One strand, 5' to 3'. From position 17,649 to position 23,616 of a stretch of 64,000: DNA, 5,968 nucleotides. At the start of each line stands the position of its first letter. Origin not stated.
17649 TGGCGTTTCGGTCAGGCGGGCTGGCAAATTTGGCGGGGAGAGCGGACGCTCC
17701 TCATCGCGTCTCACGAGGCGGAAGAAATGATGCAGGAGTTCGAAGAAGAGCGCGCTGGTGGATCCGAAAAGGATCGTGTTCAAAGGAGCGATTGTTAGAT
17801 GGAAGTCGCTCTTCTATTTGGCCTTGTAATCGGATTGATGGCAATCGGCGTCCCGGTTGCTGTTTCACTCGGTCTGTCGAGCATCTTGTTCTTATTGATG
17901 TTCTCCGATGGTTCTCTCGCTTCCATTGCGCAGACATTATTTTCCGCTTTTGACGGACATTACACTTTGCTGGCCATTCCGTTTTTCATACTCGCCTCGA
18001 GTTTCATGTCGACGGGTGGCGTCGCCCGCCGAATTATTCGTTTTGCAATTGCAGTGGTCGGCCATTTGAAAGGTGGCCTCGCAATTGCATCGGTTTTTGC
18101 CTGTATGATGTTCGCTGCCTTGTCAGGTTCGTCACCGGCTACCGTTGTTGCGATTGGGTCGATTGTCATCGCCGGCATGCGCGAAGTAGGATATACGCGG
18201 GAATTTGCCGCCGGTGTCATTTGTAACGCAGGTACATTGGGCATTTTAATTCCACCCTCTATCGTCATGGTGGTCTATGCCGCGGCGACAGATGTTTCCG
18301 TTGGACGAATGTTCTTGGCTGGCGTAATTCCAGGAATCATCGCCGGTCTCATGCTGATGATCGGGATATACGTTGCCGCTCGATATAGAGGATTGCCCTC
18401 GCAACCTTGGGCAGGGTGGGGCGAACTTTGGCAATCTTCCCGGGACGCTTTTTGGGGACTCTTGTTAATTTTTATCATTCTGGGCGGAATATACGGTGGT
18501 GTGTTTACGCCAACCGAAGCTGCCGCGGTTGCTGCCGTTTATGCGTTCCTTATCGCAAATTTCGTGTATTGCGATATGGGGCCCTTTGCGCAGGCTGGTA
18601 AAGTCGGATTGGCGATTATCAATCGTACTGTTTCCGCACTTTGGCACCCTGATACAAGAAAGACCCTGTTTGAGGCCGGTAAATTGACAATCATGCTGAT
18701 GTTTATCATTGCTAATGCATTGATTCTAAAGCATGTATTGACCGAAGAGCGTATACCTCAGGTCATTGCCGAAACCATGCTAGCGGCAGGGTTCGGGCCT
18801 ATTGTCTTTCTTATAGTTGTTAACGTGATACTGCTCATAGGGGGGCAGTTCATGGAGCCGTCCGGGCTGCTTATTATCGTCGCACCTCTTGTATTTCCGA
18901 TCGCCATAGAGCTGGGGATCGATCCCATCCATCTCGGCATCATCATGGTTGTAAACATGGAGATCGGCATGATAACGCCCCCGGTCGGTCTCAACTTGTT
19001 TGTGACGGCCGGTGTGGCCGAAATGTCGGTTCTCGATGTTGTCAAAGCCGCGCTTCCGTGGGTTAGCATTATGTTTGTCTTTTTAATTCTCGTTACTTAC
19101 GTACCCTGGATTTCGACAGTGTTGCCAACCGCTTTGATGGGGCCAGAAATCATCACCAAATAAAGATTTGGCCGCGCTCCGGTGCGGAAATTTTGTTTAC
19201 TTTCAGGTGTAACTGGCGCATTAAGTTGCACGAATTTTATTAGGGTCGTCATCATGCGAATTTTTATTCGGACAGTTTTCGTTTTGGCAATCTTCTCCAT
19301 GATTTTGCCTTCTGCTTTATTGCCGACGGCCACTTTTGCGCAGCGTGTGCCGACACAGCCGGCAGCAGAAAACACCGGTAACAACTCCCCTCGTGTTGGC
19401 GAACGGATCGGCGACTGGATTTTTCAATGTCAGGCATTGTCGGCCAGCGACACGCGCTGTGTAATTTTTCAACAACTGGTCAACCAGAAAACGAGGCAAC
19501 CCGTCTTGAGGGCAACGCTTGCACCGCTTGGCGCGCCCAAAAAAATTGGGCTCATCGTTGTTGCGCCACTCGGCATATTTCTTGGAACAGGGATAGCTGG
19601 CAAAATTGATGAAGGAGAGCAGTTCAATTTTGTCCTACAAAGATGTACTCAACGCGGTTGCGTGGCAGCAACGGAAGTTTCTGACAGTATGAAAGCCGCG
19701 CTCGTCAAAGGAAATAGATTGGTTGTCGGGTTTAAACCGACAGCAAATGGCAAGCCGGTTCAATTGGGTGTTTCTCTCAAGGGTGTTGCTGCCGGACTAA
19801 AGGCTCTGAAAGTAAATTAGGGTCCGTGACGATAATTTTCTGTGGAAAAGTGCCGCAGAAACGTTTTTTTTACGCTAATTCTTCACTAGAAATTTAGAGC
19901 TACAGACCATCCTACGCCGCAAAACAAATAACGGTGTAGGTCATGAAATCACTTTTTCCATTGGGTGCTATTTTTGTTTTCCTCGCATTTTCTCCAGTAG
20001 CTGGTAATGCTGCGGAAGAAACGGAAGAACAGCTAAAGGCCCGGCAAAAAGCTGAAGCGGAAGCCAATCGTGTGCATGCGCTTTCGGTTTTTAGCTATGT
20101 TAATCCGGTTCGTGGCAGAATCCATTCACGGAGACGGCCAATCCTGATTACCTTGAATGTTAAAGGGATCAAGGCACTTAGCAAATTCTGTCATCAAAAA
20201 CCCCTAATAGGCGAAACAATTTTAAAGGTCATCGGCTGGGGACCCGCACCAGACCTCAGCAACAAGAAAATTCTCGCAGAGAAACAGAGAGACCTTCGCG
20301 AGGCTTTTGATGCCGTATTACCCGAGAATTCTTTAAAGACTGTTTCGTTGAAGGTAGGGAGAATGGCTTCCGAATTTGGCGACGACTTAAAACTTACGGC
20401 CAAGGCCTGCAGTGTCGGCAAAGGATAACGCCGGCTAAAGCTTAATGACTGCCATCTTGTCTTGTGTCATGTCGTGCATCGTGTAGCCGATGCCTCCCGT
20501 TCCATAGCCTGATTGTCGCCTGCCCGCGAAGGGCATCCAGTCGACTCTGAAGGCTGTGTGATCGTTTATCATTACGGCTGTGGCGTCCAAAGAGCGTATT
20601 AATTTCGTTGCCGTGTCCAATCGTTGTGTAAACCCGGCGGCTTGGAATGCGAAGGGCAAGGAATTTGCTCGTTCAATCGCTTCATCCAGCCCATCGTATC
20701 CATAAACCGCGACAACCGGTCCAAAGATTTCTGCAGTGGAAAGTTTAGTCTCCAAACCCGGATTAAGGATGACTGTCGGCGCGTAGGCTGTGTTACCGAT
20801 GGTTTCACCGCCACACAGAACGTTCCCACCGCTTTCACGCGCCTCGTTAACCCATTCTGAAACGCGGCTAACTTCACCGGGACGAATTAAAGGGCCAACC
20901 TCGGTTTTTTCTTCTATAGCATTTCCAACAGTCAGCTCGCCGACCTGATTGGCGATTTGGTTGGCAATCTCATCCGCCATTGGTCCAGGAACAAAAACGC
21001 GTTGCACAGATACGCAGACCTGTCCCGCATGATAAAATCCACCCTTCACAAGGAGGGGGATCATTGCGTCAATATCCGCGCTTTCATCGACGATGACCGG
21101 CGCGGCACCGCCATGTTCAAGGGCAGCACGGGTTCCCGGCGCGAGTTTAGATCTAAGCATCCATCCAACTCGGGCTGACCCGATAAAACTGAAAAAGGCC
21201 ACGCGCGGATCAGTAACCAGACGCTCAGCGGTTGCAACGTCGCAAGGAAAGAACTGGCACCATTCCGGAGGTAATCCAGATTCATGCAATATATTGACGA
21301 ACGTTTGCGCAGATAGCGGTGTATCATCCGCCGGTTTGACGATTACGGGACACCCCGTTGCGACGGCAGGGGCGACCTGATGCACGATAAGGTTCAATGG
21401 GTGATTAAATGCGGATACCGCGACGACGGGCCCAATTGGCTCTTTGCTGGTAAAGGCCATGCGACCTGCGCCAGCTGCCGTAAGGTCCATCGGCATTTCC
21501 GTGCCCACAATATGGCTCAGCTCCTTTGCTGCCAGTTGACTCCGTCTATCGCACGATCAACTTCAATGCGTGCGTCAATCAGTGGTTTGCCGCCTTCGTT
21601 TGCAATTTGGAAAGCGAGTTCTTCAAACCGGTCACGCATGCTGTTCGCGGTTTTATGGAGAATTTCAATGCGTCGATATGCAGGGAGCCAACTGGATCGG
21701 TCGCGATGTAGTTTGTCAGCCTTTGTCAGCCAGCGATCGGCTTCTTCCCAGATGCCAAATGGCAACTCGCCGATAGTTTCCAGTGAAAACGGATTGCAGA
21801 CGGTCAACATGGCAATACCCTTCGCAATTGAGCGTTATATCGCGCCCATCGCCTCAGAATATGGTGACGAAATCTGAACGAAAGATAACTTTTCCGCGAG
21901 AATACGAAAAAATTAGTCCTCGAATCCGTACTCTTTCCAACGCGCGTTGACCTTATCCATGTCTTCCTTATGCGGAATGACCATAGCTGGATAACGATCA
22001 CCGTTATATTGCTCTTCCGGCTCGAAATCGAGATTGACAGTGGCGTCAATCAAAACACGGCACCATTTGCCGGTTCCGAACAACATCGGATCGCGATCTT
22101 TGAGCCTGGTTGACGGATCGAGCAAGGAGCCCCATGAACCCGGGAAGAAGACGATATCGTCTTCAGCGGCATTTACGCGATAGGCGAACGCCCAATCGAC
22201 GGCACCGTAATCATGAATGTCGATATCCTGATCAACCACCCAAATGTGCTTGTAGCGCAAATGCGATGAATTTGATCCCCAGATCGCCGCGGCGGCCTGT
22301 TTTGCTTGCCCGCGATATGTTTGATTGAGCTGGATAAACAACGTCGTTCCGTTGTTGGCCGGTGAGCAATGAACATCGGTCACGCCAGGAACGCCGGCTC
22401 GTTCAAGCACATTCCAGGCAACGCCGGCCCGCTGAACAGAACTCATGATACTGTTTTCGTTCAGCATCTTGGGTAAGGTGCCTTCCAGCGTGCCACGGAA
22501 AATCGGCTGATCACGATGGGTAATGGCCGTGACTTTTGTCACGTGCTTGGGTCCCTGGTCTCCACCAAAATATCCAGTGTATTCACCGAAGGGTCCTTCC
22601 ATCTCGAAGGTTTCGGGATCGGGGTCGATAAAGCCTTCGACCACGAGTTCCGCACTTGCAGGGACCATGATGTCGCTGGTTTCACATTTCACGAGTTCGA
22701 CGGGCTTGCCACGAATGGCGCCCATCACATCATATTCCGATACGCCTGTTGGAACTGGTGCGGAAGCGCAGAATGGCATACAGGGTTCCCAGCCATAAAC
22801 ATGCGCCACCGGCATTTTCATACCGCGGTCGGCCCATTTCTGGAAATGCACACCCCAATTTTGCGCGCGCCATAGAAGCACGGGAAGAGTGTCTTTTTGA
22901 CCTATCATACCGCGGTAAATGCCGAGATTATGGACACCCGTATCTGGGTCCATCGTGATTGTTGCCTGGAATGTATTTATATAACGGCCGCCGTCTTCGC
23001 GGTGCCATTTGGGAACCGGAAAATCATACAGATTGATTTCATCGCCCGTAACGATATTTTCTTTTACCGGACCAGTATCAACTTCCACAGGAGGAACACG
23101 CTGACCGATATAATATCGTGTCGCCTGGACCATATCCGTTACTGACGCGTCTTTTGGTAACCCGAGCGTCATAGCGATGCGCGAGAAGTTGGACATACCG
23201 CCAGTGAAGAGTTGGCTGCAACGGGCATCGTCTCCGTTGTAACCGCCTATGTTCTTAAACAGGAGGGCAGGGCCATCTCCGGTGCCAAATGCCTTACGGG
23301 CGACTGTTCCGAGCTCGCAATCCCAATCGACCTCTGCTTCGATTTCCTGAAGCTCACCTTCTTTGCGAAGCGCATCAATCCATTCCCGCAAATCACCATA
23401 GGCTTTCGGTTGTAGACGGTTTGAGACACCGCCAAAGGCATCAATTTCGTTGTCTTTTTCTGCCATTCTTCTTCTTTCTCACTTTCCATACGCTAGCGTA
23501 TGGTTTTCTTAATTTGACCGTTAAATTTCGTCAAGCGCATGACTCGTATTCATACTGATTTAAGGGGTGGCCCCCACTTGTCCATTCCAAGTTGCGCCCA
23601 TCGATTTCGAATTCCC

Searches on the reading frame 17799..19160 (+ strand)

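Call 7: search_protein_families(library=pfam, proteins=[window:17799-19160:+])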
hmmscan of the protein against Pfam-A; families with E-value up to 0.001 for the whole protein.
window:17799-19160:+ (454 aa): 1 family
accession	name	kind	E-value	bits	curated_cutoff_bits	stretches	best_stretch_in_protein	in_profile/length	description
PF06808.19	DctM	-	7e-117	391.2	23.8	1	7-438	1-413/413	Tripartite ATP-independent periplasmic transporter, DctM component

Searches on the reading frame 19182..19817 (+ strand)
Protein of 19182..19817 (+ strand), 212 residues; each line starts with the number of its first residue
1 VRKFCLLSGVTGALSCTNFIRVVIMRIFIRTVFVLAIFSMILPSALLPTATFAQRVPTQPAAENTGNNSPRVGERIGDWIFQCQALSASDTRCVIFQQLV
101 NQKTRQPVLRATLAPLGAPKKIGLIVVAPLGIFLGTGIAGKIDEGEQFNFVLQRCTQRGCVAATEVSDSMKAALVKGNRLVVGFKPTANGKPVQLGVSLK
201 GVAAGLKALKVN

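Call 37: search_protein_families(library=pfam, proteins=[window:19182-19817:+], max_evalue=0.01)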
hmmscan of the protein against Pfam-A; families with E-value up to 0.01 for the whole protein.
window:19182-19817:+ (212 aa): 1 family
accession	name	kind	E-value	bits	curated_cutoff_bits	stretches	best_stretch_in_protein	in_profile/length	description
PF06776.18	IalB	-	6.5e-25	88.2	22.1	1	79-210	1-131/131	Invasion associated locus B (IalB) protein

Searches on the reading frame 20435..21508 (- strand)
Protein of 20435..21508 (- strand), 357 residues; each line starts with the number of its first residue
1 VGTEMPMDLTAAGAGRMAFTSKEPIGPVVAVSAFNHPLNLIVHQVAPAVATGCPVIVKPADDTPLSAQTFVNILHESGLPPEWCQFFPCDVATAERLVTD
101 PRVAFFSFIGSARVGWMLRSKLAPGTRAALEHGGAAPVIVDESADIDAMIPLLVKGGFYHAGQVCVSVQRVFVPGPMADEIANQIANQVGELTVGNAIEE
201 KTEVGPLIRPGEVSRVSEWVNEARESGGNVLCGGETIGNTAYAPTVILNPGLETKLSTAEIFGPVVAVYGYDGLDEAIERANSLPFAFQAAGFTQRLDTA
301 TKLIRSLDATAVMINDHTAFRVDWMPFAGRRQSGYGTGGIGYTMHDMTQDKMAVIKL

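Call 37: search_protein_families(library=pfam, proteins=[window:20435-21508:-], max_evalue=0.01)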
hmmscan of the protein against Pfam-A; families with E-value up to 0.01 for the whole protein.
window:20435-21508:- (357 aa): 1 family
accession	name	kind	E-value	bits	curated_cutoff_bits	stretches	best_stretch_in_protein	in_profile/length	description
PF00171.27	Aldedh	-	1.3e-96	324.4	23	1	14-352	116-460/461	Aldehyde dehydrogenase family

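Call 40: find_encoding_contigs(protein=window:20435-21508:-, flank=3000, max_places=8)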
Protein window:20435-21508:- (357 aa): 6 contigs read that carry it; 4 places shown.
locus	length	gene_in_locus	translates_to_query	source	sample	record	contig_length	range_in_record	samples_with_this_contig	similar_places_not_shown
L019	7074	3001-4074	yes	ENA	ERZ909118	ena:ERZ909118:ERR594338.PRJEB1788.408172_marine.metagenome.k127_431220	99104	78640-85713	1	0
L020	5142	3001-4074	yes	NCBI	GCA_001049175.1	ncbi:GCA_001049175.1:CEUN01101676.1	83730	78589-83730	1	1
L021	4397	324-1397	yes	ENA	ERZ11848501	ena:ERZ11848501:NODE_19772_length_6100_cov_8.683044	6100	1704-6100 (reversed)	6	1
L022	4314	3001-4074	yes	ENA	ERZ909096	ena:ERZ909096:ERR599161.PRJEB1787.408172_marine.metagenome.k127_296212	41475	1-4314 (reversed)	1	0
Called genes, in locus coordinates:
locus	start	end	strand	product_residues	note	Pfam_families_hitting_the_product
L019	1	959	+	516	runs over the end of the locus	PF20695:UbiD_N, PF01977:UbiD, PF20696:UbiD_C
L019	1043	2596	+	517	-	PF20695:UbiD_N, PF01977:UbiD, PF20696:UbiD_C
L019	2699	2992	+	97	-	PF00171:Aldedh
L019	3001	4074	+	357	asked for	PF00171:Aldedh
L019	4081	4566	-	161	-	-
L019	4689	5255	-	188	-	PF06776:IalB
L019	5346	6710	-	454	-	PF06808:DctM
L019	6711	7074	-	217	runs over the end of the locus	PF04290:DctQ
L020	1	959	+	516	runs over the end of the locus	PF20695:UbiD_N, PF01977:UbiD, PF20696:UbiD_C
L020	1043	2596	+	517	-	PF20695:UbiD_N, PF01977:UbiD, PF20696:UbiD_C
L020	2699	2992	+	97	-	PF00171:Aldedh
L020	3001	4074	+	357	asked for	PF00171:Aldedh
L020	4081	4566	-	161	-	-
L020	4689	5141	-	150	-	PF06776:IalB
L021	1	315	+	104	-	?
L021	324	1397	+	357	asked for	PF00171:Aldedh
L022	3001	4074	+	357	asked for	PF00171:Aldedh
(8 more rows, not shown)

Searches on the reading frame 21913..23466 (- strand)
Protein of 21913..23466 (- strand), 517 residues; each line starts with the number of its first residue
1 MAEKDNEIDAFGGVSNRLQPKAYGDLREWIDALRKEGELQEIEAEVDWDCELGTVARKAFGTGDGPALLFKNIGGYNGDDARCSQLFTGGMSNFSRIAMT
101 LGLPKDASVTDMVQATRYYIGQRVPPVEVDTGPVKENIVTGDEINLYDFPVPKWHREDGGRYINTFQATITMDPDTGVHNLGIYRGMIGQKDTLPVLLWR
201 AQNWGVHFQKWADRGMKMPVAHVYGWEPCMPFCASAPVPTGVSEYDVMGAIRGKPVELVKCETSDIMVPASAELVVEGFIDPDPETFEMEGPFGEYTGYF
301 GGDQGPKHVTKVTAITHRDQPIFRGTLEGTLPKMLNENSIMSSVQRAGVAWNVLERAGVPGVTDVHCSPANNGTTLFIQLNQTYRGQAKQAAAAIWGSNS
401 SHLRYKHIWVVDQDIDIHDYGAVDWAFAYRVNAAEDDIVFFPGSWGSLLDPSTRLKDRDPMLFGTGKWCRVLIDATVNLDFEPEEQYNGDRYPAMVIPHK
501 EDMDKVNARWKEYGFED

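Call 37: search_protein_families(library=pfam, proteins=[window:21913-23466:-], max_evalue=0.01)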
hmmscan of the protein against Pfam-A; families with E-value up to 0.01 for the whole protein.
window:21913-23466:- (517 aa): 3 families
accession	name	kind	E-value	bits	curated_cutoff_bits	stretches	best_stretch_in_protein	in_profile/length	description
PF01977.22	UbiD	-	7.3e-66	221.7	23.3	1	129-329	5-204/206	3-octaprenyl-4-hydroxybenzoate carboxy-lyase Rift-related domain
PF20696.2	UbiD_C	-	1e-25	90.6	24.2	1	341-475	4-127/127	3-octaprenyl-4-hydroxybenzoate carboxy-lyase C-terminal domain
PF20695.2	UbiD_N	-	8.1e-17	61.5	24.3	1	30-115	1-77/78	3-octaprenyl-4-hydroxybenzoate carboxy-lyase N-terminal domain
